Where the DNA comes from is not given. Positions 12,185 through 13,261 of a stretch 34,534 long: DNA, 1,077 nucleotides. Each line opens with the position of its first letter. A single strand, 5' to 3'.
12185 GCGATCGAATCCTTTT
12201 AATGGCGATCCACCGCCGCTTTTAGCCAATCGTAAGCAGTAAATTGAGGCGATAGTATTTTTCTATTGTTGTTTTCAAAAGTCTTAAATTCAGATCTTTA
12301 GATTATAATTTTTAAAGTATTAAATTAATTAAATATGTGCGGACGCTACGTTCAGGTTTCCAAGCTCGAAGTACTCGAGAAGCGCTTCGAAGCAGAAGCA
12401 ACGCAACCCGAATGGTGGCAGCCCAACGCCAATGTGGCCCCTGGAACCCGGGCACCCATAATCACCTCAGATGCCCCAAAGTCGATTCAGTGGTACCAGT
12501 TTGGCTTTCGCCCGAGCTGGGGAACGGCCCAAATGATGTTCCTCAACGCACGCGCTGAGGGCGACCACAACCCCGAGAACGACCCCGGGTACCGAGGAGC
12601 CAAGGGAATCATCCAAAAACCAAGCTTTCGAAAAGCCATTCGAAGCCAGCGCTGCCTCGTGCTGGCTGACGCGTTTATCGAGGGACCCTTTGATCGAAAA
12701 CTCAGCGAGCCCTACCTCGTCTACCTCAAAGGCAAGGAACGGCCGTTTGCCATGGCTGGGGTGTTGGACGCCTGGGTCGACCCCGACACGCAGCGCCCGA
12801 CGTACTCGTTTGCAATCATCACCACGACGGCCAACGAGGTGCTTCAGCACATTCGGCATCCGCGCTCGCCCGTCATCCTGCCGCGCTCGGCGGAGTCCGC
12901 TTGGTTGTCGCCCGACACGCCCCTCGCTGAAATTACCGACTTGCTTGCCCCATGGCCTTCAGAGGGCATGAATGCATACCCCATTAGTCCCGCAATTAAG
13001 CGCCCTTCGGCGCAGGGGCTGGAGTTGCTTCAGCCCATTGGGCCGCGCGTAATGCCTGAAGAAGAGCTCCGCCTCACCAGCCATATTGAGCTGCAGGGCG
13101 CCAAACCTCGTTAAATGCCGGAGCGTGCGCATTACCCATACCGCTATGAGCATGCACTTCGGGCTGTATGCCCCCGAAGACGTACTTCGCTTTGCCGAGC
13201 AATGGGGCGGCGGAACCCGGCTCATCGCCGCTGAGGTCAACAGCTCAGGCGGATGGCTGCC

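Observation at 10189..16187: SOS-type mutagenesis cassette of non-canonical composition: XRE/S24 repressor, active DinB, SRAP, DnaE2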

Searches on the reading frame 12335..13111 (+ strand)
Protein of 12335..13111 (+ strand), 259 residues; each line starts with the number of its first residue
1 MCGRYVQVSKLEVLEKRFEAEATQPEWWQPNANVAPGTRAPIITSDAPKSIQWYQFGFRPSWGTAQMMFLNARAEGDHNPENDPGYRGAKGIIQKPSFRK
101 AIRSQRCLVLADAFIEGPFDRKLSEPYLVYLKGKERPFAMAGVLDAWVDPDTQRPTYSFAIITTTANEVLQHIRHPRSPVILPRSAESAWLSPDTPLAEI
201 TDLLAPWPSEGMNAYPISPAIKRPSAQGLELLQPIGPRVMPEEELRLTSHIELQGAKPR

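Call 3: search_protein_families(library=pfam, proteins=[window:12335-13111:+], max_evalue=0.01)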
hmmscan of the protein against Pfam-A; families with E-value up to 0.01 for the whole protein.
window:12335-13111:+ (259 aa): 1 family
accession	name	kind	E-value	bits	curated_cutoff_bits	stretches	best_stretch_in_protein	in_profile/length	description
PF02586.19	SRAP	-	2.1e-44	152.1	27.1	1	1-223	1-213/214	SOS response associated peptidase (SRAP)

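Call 4: search_protein_families(library=ncbifam, proteins=[window:12335-13111:+], max_evalue=0.01)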
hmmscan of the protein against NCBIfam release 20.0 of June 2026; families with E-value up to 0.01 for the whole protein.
window:12335-13111:+ (259 aa): 1 family
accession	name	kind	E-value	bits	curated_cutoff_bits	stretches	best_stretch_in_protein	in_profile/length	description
NF007413.0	PRK09951.1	subfamily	4.4e-10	39.3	349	1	1-235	1-222/222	hypothetical protein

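Call 43: search_solved_structures(query=window:12335-13111:+, show_alignments=2, max_evalue=0.00001)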
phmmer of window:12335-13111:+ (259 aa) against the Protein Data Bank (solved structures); distinct sequences matched with E-value up to 0.00001: 10.
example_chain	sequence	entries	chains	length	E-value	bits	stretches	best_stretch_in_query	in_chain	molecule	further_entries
2f20_A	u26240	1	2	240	1.9e-24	89.6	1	33-220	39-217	conserved hypothetical protein, with conserved domain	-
6kcq_B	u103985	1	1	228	4.3e-09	39.3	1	1-235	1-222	SOS response-associated protein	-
2icu_A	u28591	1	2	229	7.7e-09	38.4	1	1-235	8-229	Hypothetical protein yedK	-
5ko9_A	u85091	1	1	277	1.4e-08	37.6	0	136-236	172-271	Embryonic stem cell-specific 5-hydroxymethylcytosine-binding protein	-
6kbs_B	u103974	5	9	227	1.4e-08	37.6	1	31-235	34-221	SOS response-associated protein | SOS response-associated peptidase YedK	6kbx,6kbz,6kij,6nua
6oe7_A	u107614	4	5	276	1.4e-08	37.5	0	136-236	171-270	Embryonic stem cell-specific 5-hydroxymethylcytosine-binding protein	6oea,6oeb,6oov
6nuh_A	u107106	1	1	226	1.5e-08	37.5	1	31-235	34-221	SOS response-associated peptidase YedK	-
6kbu_B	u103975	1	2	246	2.5e-08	36.7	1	30-235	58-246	SOS response-associated protein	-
8d2m_A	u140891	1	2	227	2.5e-08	36.7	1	32-235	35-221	Abasic site processing protein YedK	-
2bdv_A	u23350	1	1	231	1.3e-06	31.1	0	101-223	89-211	phage-related conserved hypothetical protein, BB2244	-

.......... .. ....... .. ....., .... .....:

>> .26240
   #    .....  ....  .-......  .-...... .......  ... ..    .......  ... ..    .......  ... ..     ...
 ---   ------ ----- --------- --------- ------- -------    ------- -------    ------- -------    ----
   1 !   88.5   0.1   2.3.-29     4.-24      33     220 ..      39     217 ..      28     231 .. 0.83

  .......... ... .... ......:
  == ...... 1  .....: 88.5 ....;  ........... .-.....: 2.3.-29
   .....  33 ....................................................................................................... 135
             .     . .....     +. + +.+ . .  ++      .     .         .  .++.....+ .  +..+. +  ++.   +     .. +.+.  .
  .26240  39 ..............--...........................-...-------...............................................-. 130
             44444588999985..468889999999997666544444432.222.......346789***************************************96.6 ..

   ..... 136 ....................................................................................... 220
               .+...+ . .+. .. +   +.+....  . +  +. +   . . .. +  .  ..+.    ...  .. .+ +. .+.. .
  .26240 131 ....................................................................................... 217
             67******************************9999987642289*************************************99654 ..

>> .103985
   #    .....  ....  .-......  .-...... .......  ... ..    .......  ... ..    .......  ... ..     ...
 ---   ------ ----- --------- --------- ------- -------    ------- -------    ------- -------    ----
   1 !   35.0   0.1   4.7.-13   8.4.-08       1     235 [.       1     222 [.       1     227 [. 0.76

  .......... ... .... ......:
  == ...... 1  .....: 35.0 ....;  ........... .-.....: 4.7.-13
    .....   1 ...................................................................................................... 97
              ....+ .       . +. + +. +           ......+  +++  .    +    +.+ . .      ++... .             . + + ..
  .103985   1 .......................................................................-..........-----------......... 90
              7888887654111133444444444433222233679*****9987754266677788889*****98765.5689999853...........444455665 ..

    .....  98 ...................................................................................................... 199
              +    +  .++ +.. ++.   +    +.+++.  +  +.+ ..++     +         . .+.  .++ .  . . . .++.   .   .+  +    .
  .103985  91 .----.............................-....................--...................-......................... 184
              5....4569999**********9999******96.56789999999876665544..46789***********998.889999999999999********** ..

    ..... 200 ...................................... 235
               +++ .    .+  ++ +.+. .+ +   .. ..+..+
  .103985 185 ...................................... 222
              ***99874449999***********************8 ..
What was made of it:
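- Checked: These align with YedK (call 43).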

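Call 87: search_protein_representatives(protein=window:12335-13111:+)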
Query: 259 residues. Proteins with E-value up to 0.001 (for the whole library): 12038; up to 1e-10: 4538; up to 1e-30: 104. The best 150 are listed.
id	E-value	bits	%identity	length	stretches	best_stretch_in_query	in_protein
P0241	3.3e-83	295.4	55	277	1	1-255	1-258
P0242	9.3e-79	280.8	50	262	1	1-255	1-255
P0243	1.7e-78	279.9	53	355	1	1-256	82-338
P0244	4.5e-75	268.7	58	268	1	1-210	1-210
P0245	8.6e-75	267.8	49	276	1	1-255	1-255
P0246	7.6e-70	251.6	48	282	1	1-249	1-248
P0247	2.9e-69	249.7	48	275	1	1-255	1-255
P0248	5.6e-69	248.7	49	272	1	1-255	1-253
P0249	7.5e-67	241.8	45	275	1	1-250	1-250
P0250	2.1e-66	240.3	46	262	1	1-254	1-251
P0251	6.0e-66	238.8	47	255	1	1-243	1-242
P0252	7.6e-66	238.5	48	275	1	1-255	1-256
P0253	4.3e-65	236.0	52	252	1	1-235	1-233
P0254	4.2e-64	232.8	44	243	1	1-242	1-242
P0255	1.4e-62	227.8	46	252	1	1-243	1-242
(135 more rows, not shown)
